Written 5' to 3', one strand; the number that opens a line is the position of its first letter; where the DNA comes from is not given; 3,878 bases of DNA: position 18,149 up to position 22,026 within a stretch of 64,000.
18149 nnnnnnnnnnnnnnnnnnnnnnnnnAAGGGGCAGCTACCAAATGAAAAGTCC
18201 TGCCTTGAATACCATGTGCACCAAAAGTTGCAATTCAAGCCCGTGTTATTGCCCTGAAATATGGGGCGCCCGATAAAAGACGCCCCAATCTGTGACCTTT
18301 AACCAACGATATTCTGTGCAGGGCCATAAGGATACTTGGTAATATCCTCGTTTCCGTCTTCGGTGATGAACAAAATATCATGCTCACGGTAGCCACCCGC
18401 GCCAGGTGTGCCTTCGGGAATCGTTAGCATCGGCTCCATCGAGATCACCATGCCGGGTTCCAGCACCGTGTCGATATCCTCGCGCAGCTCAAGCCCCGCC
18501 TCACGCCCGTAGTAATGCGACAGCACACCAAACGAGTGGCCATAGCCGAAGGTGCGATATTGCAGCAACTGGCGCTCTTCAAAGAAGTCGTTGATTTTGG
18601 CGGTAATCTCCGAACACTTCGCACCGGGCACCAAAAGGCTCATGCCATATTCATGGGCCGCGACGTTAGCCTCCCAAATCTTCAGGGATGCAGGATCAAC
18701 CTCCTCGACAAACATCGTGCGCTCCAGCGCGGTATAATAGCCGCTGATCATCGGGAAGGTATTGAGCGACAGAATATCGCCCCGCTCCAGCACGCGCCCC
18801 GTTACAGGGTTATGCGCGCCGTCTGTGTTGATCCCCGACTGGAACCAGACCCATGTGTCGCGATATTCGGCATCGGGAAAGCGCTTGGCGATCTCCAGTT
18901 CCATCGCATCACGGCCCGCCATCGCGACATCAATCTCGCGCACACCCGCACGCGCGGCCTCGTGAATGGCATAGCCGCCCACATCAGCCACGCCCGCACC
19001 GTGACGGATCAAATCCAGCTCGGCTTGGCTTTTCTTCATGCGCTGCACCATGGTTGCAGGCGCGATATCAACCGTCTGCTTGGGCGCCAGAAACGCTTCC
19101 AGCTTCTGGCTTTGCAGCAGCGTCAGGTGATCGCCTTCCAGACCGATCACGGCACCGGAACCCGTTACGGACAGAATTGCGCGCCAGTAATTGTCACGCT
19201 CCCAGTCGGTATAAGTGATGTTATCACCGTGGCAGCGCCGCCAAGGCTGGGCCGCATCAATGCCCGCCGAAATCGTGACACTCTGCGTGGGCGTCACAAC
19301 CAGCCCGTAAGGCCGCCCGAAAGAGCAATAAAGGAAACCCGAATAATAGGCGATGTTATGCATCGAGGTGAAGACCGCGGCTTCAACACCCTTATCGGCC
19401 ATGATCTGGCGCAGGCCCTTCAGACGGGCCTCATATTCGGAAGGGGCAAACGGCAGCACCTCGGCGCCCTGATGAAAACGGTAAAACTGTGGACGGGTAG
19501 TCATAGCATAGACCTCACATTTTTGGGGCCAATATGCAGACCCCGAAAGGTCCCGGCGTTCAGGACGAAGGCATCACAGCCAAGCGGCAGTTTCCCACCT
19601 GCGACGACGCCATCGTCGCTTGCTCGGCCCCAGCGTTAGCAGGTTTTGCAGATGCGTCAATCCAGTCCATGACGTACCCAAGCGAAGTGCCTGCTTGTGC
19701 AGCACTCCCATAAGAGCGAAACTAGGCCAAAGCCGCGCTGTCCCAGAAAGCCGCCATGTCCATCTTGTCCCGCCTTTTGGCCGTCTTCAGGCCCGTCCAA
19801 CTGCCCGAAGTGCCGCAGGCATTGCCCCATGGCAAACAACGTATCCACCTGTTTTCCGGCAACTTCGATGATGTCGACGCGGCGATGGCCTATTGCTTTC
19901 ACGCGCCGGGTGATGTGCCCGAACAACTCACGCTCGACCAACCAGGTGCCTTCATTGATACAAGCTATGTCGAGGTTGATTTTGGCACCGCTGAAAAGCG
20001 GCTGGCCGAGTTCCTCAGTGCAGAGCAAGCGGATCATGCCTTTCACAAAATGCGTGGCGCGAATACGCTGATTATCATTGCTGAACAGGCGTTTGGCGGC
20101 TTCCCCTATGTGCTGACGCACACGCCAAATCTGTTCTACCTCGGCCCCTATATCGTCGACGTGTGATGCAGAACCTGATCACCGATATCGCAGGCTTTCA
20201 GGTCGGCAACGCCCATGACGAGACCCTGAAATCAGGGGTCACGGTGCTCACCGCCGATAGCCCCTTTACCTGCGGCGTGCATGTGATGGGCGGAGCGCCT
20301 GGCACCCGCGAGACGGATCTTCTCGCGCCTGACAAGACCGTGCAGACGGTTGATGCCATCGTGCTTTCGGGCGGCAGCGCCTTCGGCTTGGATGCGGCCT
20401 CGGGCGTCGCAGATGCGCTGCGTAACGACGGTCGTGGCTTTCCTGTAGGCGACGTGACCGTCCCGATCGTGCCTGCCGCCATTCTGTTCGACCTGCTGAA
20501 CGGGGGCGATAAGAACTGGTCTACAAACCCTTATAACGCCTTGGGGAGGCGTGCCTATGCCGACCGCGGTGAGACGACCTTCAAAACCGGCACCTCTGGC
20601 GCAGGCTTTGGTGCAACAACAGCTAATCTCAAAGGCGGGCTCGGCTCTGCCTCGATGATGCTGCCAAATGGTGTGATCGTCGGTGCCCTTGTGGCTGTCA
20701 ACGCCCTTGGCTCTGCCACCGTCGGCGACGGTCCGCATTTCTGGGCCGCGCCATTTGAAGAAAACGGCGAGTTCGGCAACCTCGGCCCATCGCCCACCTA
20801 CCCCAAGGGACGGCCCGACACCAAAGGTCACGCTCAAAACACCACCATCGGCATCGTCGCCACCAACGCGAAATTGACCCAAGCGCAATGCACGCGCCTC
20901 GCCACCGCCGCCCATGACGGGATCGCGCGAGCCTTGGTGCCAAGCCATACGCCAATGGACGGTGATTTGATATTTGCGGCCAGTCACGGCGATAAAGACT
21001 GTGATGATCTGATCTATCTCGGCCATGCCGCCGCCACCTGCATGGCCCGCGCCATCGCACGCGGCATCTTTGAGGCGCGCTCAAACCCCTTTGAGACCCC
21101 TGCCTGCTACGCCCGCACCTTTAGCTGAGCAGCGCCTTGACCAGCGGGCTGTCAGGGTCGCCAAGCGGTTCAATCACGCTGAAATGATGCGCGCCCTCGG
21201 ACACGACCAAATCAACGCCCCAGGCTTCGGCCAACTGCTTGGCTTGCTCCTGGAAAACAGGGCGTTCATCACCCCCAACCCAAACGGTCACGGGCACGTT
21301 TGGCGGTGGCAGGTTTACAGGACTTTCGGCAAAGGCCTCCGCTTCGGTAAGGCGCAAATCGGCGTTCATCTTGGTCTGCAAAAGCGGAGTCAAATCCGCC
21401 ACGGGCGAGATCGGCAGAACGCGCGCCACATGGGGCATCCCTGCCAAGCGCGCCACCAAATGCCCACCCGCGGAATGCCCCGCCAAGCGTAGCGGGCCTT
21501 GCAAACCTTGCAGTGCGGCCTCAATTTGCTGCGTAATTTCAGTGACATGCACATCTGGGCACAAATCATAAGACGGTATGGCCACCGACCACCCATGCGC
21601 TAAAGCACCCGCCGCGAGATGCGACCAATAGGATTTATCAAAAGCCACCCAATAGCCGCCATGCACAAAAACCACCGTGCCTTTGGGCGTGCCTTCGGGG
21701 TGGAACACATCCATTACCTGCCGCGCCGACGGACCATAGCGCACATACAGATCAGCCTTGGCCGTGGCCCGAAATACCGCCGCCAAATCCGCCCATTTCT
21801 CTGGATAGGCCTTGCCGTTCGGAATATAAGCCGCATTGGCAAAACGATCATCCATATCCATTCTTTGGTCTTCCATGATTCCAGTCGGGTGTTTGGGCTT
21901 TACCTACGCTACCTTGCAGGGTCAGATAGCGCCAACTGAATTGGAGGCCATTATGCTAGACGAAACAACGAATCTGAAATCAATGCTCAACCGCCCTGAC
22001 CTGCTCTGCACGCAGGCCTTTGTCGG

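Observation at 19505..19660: Candidate novel riboswitch upstream of creatinase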

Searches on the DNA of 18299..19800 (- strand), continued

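Call 50: search_with_rna_model(model_id=R2, sources=[window, L001, L002, L003, L004, L005, L006, L007, L008, L009, L010, L011, L012, L013, L014, L015, L016, L017, L018, L019, L020, L021, L022, L023, L024, L025, L026, L027, L028, L029, L030, L031, L032, L033, L034, L035, L036, L037, L038, L039, L040, L041, L042, L043, L044, L045, L046, L047, L048, L049, L050, L051, L052, L053, L054, L055, L056, L057, L058, L059, L060, L061, L062, L063, L064, L065, L066, L067, L068, L069, L070, L071, L072, L073, L074, L075, L076, L077, L078, L079, L080, L201], max_evalue=0.001, make_alignment=true)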
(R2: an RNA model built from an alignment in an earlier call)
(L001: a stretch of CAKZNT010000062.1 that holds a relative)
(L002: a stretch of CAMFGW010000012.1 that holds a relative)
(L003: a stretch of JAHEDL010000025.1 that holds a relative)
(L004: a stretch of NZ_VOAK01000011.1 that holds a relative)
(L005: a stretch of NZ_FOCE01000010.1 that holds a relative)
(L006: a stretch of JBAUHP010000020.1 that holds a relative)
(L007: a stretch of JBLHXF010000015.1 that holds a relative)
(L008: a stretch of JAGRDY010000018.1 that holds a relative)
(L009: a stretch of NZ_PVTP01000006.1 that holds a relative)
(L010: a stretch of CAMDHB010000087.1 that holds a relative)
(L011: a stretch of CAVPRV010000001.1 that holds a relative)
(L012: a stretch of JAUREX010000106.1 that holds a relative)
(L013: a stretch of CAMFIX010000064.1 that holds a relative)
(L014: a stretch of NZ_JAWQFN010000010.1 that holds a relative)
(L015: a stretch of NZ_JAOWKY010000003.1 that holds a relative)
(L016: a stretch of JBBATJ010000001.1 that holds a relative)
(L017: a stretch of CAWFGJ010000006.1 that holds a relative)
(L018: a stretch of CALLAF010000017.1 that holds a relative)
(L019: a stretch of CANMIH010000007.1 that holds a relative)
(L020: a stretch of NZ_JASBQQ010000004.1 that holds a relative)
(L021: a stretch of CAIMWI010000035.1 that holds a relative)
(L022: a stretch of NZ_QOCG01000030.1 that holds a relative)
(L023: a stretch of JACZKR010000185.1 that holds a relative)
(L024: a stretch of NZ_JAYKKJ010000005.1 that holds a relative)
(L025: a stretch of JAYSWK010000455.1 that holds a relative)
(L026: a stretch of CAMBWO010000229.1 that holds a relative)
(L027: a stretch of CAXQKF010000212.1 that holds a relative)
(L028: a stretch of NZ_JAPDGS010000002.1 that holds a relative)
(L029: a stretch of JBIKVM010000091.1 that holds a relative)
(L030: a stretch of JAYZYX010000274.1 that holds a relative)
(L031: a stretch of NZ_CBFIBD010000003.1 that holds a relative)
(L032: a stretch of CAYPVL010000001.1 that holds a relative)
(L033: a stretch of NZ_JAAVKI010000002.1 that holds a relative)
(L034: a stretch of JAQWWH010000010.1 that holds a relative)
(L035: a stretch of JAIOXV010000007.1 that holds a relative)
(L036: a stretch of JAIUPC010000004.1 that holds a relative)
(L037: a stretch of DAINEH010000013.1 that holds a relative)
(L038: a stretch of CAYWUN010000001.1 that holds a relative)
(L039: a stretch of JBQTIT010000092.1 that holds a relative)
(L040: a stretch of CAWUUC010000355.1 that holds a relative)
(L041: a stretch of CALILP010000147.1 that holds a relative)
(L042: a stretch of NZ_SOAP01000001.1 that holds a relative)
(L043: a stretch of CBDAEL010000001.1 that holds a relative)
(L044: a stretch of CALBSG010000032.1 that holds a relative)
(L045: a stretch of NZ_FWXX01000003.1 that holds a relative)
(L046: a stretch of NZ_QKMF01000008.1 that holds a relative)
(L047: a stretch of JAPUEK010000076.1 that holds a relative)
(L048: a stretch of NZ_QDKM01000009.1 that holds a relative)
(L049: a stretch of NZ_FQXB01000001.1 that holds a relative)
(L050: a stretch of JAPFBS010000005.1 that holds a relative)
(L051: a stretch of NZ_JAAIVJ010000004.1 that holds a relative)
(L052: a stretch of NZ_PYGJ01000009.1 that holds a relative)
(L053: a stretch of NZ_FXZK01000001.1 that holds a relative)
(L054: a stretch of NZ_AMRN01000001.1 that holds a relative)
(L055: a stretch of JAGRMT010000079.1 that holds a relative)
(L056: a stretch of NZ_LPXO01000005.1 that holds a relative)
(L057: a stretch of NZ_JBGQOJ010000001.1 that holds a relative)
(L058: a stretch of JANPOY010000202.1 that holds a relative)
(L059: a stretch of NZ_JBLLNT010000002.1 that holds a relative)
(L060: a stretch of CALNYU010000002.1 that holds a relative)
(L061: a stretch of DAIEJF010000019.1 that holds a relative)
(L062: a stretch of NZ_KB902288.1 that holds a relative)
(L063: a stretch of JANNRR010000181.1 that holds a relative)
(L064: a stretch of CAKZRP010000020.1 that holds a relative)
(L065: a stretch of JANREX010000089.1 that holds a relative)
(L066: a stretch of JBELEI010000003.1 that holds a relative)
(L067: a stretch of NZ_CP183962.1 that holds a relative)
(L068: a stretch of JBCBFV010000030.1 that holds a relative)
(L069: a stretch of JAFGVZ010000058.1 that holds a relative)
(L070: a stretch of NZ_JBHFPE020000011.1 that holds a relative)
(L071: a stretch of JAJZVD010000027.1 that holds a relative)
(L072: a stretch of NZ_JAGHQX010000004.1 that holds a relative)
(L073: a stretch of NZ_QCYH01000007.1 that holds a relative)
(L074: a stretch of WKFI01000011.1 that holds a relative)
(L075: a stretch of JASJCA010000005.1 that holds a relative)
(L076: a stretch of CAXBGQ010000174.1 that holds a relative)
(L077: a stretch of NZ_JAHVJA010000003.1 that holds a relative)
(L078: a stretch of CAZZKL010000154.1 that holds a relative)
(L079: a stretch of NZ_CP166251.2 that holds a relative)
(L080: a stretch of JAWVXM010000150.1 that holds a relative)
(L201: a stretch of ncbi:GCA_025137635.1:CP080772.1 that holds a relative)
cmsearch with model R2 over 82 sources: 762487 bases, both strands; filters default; matches with E-value up to 0.001: 63.
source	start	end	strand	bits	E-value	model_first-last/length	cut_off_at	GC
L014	3862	3952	+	99.4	9.4e-16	1-89/89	no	0.74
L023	1108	1197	+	99.2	1e-15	1-89/89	no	0.72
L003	3866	3953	+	98.6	1.3e-15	1-89/89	no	0.65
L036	3862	3951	+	97.6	2e-15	1-89/89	no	0.68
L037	3862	3951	+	96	3.9e-15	1-89/89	no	0.71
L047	3856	3944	+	95.9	4.1e-15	1-89/89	no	0.69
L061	3870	3959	+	95.2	5.6e-15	1-89/89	no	0.74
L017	3871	3959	+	95.1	5.9e-15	1-89/89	no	0.72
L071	3869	3959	+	93.9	9.7e-15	1-89/89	no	0.75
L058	3857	3943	+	93.8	1e-14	1-89/89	no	0.66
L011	3863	3952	+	93.8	1e-14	1-89/89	no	0.72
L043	3867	3956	+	92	2.1e-14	1-89/89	no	0.71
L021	3876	3963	+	91.9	2.3e-14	1-89/89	no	0.67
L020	3862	3953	+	90.8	3.6e-14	1-89/89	no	0.75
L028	3879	3966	+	90.5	4.1e-14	1-89/89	no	0.75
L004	3837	3925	+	90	5.1e-14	1-89/89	no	0.67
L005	3866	3955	+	89.6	6.1e-14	1-89/89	no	0.69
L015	3864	3955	+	89.5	6.2e-14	1-89/89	no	0.68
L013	3880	3967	+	87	1.8e-13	1-89/89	no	0.72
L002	3858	3955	+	83.4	8.3e-13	1-89/89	no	0.76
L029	3872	3960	+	83.2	9.1e-13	1-89/89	no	0.71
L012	2951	3041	+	82.2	1.4e-12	1-89/89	no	0.69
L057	3872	3959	+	78.4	7.2e-12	1-89/89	no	0.68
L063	3835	3937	+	77.4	1.1e-11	1-89/89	no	0.64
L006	3862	3957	+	76.4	1.7e-11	1-89/89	no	0.67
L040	687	774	+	75.7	2.2e-11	1-89/89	no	0.73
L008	3858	3956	+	75.5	2.5e-11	1-89/89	no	0.68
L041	3890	3985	+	67.8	6.5e-10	1-89/89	no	0.68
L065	922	1011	+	66.6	1.1e-09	1-89/89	no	0.69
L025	3885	3960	+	64.6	2.5e-09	1-89/89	no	0.66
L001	3874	3958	+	62.4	6.5e-09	1-89/89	no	0.62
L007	3876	3961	+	58.4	3.5e-08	1-89/89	no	0.63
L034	3867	3955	+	57.6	4.9e-08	1-89/89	no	0.64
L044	3888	3954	+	53.4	3e-07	1-89/89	no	0.7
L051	3887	3953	+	53.2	3.3e-07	1-89/89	no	0.7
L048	3872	3959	+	53.1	3.4e-07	1-89/89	no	0.61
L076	2550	2630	+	51.8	5.9e-07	1-89/89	no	0.72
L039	2749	2815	+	49.9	1.3e-06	1-89/89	no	0.7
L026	3891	3956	+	48.6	2.3e-06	1-89/89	no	0.67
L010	3903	3968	+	48.1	2.8e-06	1-89/89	no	0.62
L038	3874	3959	+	48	2.9e-06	1-89/89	no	0.63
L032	3880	3966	+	48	3e-06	1-89/89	no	0.64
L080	3904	3982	+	47.6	3.6e-06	1-89/89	no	0.68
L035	3894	3960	+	47.3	3.9e-06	1-89/89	no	0.64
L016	3897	3969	+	46.2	6.3e-06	1-89/89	no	0.63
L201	5862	5939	+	46.1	6.8e-06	1-89/89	no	0.62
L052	3902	3985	+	44.4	1.4e-05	1-89/89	no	0.63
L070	3898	3980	+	44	1.7e-05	1-89/89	no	0.7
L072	3903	3986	+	42.8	2.8e-05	1-89/89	no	0.55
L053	3831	3921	+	42.3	3.3e-05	1-89/89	no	0.65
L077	3895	3979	+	40.7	6.6e-05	1-89/89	no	0.62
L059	3844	3924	+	40.5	7.2e-05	1-89/89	no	0.6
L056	3854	3926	+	39.3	0.00012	1-89/89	no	0.71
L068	3798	3881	+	37.7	0.00024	1-89/89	no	0.63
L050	3900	3982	+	37.6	0.00025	1-89/89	no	0.6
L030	3907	3974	+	37.1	0.00031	1-89/89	no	0.71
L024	3908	3975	+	37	0.00032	1-89/89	no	0.65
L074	3864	3935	+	36.8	0.00035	1-89/89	no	0.65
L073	3887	3983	+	36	0.0005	1-89/89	no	0.67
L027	3860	3931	+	35.5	0.0006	1-89/89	no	0.71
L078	3901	3982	+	35.3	0.00067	1-89/89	no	0.63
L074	7580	7661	-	34.9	0.00078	1-89/89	no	0.68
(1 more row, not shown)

Alignment A3: 63 matches aligned to the model, 149 columns, each read 5' to 3' on its own strand. Consensus structure (alignment columns), stored with it:
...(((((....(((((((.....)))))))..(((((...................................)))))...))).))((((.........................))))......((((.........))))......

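Call 58: search_rna_families(sources=[L009, L033, L050, L201, L108], threshold=evalue, max_evalue=5)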
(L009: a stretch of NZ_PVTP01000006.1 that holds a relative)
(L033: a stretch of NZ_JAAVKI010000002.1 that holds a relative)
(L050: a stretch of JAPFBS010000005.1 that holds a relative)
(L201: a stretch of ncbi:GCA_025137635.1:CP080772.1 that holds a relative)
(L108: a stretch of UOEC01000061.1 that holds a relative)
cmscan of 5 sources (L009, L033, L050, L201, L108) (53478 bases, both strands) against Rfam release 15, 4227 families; matches with E-value up to 5: 2.
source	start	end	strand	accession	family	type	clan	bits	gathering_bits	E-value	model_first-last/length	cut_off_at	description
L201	6330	6394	+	RF01652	ceN70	Gene; snRNA; snoRNA; CD-box;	-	21.3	65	3.8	1-71/71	no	Caenorhabditis snoRNA ceN70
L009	361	440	+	RF00292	snoTBR5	Gene; snRNA; snoRNA; CD-box;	-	19.6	44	4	1-94/94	no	Small nucleolar RNA TBR5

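Call 69: search_with_rna_model(model_id=R1, sources=[L204, L205, L206, L207, L208, L209, L210, L211], max_evalue=10, filters=off)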
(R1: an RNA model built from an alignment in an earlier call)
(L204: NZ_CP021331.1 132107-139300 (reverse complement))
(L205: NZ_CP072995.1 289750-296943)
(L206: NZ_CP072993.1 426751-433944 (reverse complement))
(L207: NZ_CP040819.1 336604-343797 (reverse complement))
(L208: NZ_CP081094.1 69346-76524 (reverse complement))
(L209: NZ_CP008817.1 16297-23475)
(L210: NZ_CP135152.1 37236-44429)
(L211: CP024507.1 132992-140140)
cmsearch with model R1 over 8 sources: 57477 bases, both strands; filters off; matches with E-value up to 10: 48.
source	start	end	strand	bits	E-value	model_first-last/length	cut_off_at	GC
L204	2846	2927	+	62.8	4e-14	1-87/87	no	0.56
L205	2846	2927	+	55.7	2.4e-12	1-87/87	no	0.57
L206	2846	2927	+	50.6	4.5e-11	1-87/87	no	0.55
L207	2841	2916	+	23.2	0.00032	11-80/87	no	0.83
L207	4346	4397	-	14.5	0.045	1-87/87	no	0.69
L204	2791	2884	-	13.1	0.1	1-87/87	no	0.53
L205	400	466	+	12.2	0.17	1-87/87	no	0.66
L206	402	468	+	12.2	0.17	1-87/87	no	0.66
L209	3193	3282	-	11.5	0.25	1-87/87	no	0.66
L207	5109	5159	-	9.8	0.69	1-87/87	no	0.69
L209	3477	3579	-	8.9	1.1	1-87/87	no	0.69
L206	6748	6800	-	8.3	1.6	1-87/87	no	0.64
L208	2954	3041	-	8.3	1.6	1-87/87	no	0.44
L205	1974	2043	-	8.1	1.8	1-87/87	no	0.6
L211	571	633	-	8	1.9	1-87/87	no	0.54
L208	1369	1436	+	7.7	2.3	1-87/87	no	0.49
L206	1975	2044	-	7.6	2.4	1-87/87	no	0.61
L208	5963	6027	+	7.6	2.5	1-87/87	no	0.6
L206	6294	6304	+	7.6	2.5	65-75/87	no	0.82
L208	1355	1410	-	7.5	2.6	1-87/87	no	0.59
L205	5853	5936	+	7.5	2.7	1-87/87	no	0.7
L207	5641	5699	-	7.5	2.7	1-87/87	no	0.69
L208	1528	1577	+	7.3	2.9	1-87/87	no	0.58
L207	888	955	-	7.3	3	1-87/87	no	0.66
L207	5253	5393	-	7.1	3.3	1-87/87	no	0.68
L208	6046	6111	+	7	3.5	1-87/87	no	0.65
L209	2752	2820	+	6.8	3.9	1-87/87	no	0.59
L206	678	740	+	6.8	4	1-87/87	no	0.65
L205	3242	3330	+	6.7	4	1-87/87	no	0.61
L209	6397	6439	+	6.7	4.2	1-87/87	no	0.63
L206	5854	5934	+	6.5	4.5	1-87/87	no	0.68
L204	3100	3167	+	6.5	4.7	1-87/87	no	0.44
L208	789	847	+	6.4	4.8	1-87/87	no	0.66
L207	4417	4514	-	6.3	5.2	1-87/87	no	0.67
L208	4666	4725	+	6.3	5.2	1-87/87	no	0.53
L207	6190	6274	+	6.1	5.9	1-87/87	no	0.73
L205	676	724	+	6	6.3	1-87/87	no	0.63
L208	4821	4878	+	5.9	6.5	1-87/87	no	0.62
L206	2168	2234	-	5.8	6.9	1-87/87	no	0.63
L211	472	541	+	5.5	8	1-87/87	no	0.5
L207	1056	1135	-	5.5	8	1-87/87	no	0.76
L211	4845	4853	+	5.5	8.1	66-74/87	no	0.67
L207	6891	6943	+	5.5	8.2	1-87/87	no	0.7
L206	3200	3294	-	5.4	8.5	1-87/87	no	0.6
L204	5352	5398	+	5.4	8.6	1-87/87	no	0.51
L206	3242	3330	+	5.4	8.6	1-87/87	no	0.62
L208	947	1001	-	5.4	8.6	1-87/87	no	0.69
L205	6177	6267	+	5.3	9.4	1-87/87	no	0.64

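Call 85: search_with_rna_model(model_id=R1, sources=[L212, L213, L214, L215, L216, L217, L202, L203], max_evalue=1, filters=off)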
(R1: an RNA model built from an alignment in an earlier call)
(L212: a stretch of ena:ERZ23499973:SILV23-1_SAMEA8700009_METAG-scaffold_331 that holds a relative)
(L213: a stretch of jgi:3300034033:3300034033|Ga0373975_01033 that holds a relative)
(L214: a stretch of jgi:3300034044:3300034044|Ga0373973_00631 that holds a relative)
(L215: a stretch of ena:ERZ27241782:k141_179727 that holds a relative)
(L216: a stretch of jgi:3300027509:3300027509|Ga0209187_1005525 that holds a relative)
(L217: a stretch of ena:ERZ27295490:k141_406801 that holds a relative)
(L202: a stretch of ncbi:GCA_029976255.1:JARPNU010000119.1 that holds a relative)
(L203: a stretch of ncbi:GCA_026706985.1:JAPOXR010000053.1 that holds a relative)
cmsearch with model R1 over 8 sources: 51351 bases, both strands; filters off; matches with E-value up to 1: 4.
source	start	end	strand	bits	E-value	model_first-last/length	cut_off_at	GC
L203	1411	1509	+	12.3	0.15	1-87/87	no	0.56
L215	964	1053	+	10.9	0.32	1-87/87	no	0.67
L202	2046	2117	-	9.9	0.58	1-87/87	no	0.6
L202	4957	5062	-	9.6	0.7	1-87/87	no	0.64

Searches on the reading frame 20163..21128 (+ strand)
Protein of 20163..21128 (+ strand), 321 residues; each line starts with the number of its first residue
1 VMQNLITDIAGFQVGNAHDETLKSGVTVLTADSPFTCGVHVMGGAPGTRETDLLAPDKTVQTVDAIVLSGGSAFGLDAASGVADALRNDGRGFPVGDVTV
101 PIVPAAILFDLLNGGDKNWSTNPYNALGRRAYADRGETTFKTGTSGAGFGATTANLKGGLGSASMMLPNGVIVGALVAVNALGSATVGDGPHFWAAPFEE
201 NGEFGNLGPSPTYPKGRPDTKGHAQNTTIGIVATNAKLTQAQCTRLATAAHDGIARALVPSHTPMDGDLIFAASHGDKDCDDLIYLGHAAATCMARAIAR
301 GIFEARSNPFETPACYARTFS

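Call 6: search_protein_families(library=pfam, proteins=[window:20163-21128:+])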
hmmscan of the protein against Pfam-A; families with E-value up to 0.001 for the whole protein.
window:20163-21128:+ (321 aa): 1 family
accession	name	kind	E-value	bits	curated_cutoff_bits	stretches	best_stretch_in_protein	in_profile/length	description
PF03576.19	Peptidase_S58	-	6.1e-52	177.5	23.9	1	4-307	1-298/307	Peptidase family S58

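Call 7: search_protein_families(library=ncbifam, proteins=[window:20163-21128:+])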
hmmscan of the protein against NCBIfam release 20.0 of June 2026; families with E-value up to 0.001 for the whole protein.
window:20163-21128:+ (321 aa): 0 families

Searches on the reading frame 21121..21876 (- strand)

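Call 6: search_protein_families(library=pfam, proteins=[window:21121-21876:-])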
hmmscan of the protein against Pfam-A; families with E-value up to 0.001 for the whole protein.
window:21121-21876:- (251 aa): 4 families
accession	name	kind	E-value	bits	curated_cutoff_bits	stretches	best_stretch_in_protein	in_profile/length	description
PF06821.19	Ser_hydrolase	-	3.3e-07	30.8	22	1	112-234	40-156/172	Serine hydrolase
PF07859.19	Abhydrolase_3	-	5.2e-06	26.8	25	1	68-168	1-118/210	alpha/beta hydrolase fold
PF12697.13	Abhydrolase_6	-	1.1e-05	26.7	26.3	1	68-165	1-100/217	Alpha/beta hydrolase family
PF20434.5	BD-FAE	-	2.9e-05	24.1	26.8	1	55-147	1-108/215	BD-FAE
